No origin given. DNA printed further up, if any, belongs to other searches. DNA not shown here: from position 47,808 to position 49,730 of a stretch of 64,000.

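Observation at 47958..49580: Schlafen/AlbA_2-HATPase_c_4 protein containing a frameshift-prone 14-bp x6 tandem repeat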

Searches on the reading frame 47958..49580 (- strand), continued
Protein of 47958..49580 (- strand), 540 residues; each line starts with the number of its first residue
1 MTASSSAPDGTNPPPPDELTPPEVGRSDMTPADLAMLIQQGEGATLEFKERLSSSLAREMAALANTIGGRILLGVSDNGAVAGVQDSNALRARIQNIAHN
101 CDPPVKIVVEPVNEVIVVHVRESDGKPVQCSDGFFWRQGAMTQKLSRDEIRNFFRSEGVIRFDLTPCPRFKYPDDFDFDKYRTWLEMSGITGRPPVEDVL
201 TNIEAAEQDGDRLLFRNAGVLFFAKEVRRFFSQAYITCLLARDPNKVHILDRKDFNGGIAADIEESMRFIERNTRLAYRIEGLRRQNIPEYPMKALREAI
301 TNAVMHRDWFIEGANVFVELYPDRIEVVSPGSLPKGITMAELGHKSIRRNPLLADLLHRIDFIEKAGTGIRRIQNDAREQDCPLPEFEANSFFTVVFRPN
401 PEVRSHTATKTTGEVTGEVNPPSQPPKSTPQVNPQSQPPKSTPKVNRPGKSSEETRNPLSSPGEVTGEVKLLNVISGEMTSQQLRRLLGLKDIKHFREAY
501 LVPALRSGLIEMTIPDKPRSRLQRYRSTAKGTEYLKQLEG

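Call 19: find_related_loci(query=A1, collection=genome_contigs, flank=4000)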
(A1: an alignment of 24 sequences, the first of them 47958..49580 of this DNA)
Query A1 (540 aa) in genome_contigs; peptide patterns used: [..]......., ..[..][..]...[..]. (x = any residue, [..] = any of these).
298 stretches matched a pattern; 254 encode a relative of the query (tblastn E <= 1e-3); the best 80 are kept; 80 distinct loci.
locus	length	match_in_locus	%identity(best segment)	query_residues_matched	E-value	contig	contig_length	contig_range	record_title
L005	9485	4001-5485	69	29-539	0e+0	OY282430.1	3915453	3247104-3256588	MAG: uncultured Pseudomonadales bacterium genome assembly, chromosome: 1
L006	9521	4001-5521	68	29-538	0e+0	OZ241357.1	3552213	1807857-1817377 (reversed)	MAG: Alphaproteobacteria bacterium isolate 88d555cd-2633-4b86-a1be-1e9adaae3909 genome assembly, chromosome: 1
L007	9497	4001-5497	68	27-539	0e+0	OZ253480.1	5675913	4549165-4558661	MAG: uncultured Candidatus Binatia bacterium isolate 01c1d691-c9b9-4499-9944-1e5a173e9d55 genome assembly, chromosome: 1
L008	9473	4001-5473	69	29-539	0e+0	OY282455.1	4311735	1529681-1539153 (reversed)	MAG: uncultured Pseudomonadales bacterium genome assembly, chromosome: 1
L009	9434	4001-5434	69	29-539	0e+0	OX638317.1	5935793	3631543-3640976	MAG: uncultured Latescibacteria bacterium isolate cbbe8a84-e08a-4d06-a76e-2eb930d8ff24 genome assembly, chromosome: 1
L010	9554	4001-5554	67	29-538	0e+0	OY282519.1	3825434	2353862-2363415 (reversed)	MAG: uncultured Pseudomonadales bacterium genome assembly, chromosome: 1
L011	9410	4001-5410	68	29-540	0e+0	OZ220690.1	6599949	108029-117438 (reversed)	MAG: Candidatus Latescibacterota bacterium isolate 4544edd8-ea3d-4877-aa30-594cc490bc13 genome assembly, chromosome: 1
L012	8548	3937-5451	66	13-538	0e+0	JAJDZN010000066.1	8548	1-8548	MAG: Bryobacterales bacterium isolate jk18x40bins.51 k141_501483, whole genome shotgun sequence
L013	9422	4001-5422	68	29-539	0e+0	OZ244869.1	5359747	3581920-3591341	MAG: uncultured Candidatus Binatia bacterium isolate 4a3a7036-e571-4a1a-a60d-b403d30aaf4e genome assembly, chromosome: 1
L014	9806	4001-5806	67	29-538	0e+0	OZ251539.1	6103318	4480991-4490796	MAG: Alphaproteobacteria bacterium isolate efdf64b3-afa9-4fb8-9792-56cfcde380f9 genome assembly, chromosome: 1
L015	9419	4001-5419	70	29-538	0e+0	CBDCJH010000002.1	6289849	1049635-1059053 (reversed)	MAG: Acidobacteriota bacterium isolate c5bec7bd-8743-43d4-8d4a-7f4ec31ca422 genome assembly, contig: contig_2, whole gen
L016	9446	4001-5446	67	29-540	0e+0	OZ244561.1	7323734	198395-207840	MAG: Candidatus Latescibacterota bacterium isolate 14245923-b953-489b-b549-9f362580a9e9 genome assembly, chromosome: 1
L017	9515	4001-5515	67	29-538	0e+0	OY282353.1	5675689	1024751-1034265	MAG: uncultured Gammaproteobacteria bacterium genome assembly, chromosome: 1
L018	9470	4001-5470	67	29-540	0e+0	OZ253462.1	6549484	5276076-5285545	MAG: Candidatus Latescibacterota bacterium isolate 85c596c4-e601-42f5-bc00-22a25924bb3e genome assembly, chromosome: 1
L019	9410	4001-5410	68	27-537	0e+0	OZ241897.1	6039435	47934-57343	MAG: Acidobacteriota bacterium isolate 7b4b86e9-9a4d-44db-aaa0-056d26db6e00 genome assembly, chromosome: 1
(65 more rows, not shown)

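Call 34: search_solved_structures(query=window:47958-49580:-, max_evalue=0.01, show_alignments=2)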
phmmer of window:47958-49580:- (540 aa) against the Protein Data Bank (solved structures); distinct sequences matched with E-value up to 0.01: 2.
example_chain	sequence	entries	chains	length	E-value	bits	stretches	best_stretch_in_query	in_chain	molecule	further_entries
3lmm_A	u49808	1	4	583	9.1e-15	57.6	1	53-373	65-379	Uncharacterized protein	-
4rgl_A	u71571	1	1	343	3.7e-09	39.1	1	464-536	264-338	Filamentation induced by cAMP protein Fic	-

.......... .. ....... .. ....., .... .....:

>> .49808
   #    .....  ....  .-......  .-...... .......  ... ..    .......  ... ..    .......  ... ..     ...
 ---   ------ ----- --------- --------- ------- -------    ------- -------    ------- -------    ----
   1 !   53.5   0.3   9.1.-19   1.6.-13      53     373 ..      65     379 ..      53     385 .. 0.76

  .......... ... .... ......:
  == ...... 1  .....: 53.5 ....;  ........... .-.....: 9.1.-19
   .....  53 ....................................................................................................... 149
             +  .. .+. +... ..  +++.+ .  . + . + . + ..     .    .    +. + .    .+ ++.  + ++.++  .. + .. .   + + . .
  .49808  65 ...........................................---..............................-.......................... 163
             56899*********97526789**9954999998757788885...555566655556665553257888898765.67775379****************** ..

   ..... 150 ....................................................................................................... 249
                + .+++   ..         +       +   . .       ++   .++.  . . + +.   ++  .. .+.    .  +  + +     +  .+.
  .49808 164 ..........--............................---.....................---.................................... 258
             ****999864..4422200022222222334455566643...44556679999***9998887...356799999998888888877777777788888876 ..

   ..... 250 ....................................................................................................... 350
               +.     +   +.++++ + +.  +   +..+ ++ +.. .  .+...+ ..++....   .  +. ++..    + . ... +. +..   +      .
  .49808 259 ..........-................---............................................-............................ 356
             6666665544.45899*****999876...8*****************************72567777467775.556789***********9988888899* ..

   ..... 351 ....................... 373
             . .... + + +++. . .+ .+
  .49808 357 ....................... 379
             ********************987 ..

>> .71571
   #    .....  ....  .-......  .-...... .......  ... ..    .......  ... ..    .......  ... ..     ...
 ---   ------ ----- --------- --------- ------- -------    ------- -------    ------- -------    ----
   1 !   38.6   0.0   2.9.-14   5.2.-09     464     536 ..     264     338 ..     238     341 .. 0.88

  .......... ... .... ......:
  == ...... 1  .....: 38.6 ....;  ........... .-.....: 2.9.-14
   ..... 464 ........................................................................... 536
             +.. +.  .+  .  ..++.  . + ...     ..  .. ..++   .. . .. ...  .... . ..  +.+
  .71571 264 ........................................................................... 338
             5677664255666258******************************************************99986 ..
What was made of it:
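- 49146..49457 (-): SLFN_AlbA_2 domain (residues 42-145 of the 540-aa ORF). PDB 3LMM matches residues 53-373, E 9e-15 (call 34).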

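Call 37: predict_structure(alignment_id=A1)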
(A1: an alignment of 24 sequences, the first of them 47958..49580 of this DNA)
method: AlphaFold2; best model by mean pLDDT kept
length: 540 residues; sequences in the alignment: 24
mean_pLDDT: 55.3   pTM: 0.27
mean pLDDT of the five models: 55.3, 54.5, 50.1, 49.8, 44.5
residues with pLDDT >= 90: 41; 70-90: 123; 50-70: 117; < 50: 259
segments of 3 or more residues with pLDDT < 50: 1-52, 137-163, 232-290, 304-322, 330-337, 341-368, 402-464
pLDDT, mean of each block of 10 residues (from residue 1): 36 36 35 45 41 60 67 64 74 82 81 79 67 49 39 35 62 83 61 75 75 73 63 31 28 29 31 33 37 56 44 39 51 49 39 30 39 66 63 58 44 27 32 36 34 29 64 90 92 91 92 80 88 81
secondary structure, 60 per line:
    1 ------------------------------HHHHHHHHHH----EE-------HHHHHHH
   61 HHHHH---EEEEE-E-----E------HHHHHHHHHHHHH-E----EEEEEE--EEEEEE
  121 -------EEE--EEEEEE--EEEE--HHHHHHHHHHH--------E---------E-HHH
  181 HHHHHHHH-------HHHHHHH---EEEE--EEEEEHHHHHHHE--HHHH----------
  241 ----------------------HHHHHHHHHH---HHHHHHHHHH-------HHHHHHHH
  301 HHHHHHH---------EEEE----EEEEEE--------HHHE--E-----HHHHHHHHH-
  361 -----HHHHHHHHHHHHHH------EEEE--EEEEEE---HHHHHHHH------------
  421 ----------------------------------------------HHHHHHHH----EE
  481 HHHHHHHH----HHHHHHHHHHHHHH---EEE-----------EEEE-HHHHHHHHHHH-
elements in order: H31-40 H54-65 E69-73 H88-100 E107-112 E115-120 E128-130 E133-138 E141-144 H147-157 H178-188 H196-202 E206-209 E212-216 H217-223 H227-230 H263-272 H276-285 H293-307 E317-320 E325-330 H351-359 H366-379 E386-389 E392-397 H401-408 H467-474 H481-488 H493-506 E510-512 E524-527 H529-539
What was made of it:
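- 48171..48383 (-): Inter-domain linker (residues 400-470, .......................). It is built of repeat units read in several frames. AlphaFold pLDDT is 27-36 with no secondary structure for residues 402-464 (call 37, overall model poor).
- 47997..48173 (-): Fic-like_C winged-helix domain (residues 470-528). PDB 4RGL (a Fic protein), E 3.7e-9 (call 34). pLDDT 80-92 (call 37).
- (8) The linker is predicted to be unstructured, whereas the winged helix is modelled confidently (call 37).
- Tried and rejected: The model was too poor (mean pLDDT 55, pTM 0.27) for fold searches, so only the linker-versus-winged-helix contrast was used (call 37).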

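Call 42: search_protein_families(library=pfam, alignment_id=A2, max_evalue=0.00001)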
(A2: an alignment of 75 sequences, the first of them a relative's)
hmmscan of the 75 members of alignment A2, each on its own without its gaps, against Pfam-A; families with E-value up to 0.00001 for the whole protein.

A. member 1, L005:5762-6892:- (376 aa): 4 families
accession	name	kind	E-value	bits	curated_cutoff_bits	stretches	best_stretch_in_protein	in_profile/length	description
PF13191.12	AAA_16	-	1.4e-12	48.9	32.6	1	20-175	2-166/167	AAA ATPase domain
PF13401.12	AAA_22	-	2.1e-10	41.5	27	1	45-185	6-128/130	AAA domain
PF25199.1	nSTAND_NTPase5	-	7.6e-06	26.2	34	0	32-94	31-90/145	Novel STAND NTPase 5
PF24389.1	ORC-CDC6-like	-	8.5e-06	25.2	27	0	43-70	31-58/571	ORC-CDC6-like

B. families by the number of members that match (of 75 scanned): 59 families (the first 25 are shown)
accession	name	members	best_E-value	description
PF01555.25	N6_N4_Mtase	12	1.9e-44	DNA methylase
PF04851.21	ResIII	5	9.7e-19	Type III restriction enzyme, res subunit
PF00271.37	Helicase_C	5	4.9e-15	Helicase conserved C-terminal domain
PF04002.20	RadC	3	1.2e-35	RadC-like JAB domain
PF00041.27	fn3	2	8.8e-48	Fibronectin type III domain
PF13191.12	AAA_16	2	1.4e-12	AAA ATPase domain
PF00270.35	DEAD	2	3e-11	DEAD/DEAH box helicase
PF07669.17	Eco57I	2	6.9e-10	Eco57I restriction-modification methylase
PF01909.29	NTP_transf_2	2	1.6e-09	Nucleotidyltransferase domain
PF13091.12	PLDc_2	2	5.3e-09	PLD-like domain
PF00176.29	SNF2-rel_dom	2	7.5e-09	SNF2-related domain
PF20582.4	UPF0758_N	2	3.4e-07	UPF0758 N-terminal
PF12826.13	HHH_2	2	2.7e-06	Helix-hairpin-helix motif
PF18765.7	Polbeta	2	5.4e-06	Polymerase beta, Nucleotidyltransferase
PF12006.13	DUF3500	1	2.6e-90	Protein of unknown function (DUF3500)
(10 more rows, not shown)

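Call 43: search_protein_families(library=pfam, alignment_id=A3, max_evalue=0.00001)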
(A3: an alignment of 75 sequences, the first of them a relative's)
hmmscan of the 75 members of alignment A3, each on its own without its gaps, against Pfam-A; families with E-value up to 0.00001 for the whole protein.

A. member 1, L005:3182-3451:- (89 aa): 0 families

B. families by the number of members that match (of 75 scanned): 48 families (the first 25 are shown)
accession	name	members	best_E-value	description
PF01636.29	APH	6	9.8e-13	Phosphotransferase enzyme family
PF20511.4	PMI_typeI_cat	3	1.8e-11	Phosphomannose isomerase type I, catalytic domain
PF00580.27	UvrD-helicase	2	5.7e-63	UvrD/REP helicase N-terminal domain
PF00795.27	CN_hydrolase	2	1.6e-47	Carbon-nitrogen hydrolase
PF02481.21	DNA_processg_A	2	1e-39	DNA recombination-mediator protein A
PF03235.19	GmrSD_N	2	2.9e-35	GmrSD restriction endonuclease, N-terminal domain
PF07510.16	GmrSD_C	2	2.9e-26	GmrSD restriction endonucleases, C-terminal domain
PF12705.13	PDDEXK_1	2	7.8e-24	PD-(D/E)XK nuclease superfamily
PF13245.12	AAA_19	2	3.4e-20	AAA domain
PF13361.12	UvrD_C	2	1e-18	UvrD-like helicase C-terminal domain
PF00271.37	Helicase_C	2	1.5e-14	Helicase conserved C-terminal domain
PF18306.6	LDcluster4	2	2.9e-08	SLOG cluster4 family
PF13604.12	AAA_30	2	9.1e-08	AAA domain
PF07693.20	KAP_NTPase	1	9.4e-44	KAP family P-loop domain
PF00682.25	HMGL-like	1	1.4e-41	HMGL-like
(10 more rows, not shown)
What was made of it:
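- The family sits in defence islands next to DNA methylases and type III restriction genes (calls 42, 43).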

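Call 44: search_protein_families(library=padloc, proteins=[window:47958-49580:-], max_evalue=0.01)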
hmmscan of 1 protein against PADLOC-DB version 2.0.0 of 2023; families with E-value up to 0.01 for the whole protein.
window:47958-49580:- (540 aa): 3 families
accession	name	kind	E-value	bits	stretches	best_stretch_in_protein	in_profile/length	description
PDLC02394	pAgo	-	9.8e-26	87.8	1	62-412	63-449/1121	-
PDLC02402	Aga_SIR2-PNTD1-PNTD2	-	1.7e-15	54.2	1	197-405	353-569/876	Class I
PDLC02418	Aga_SIR2-Kinase-PNTD1-PNTD2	-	4.5e-09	33.1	1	276-405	305-447/756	Class I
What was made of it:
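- On Known anti-phage defence system: Only partial domain-level hits to pAgo and Aga models (call 44).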

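Call 45: search_protein_families(library=ncbifam, proteins=[window:47958-49580:-], max_evalue=0.01)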
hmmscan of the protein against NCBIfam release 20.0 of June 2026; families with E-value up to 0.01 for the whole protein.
window:47958-49580:- (540 aa): 0 families
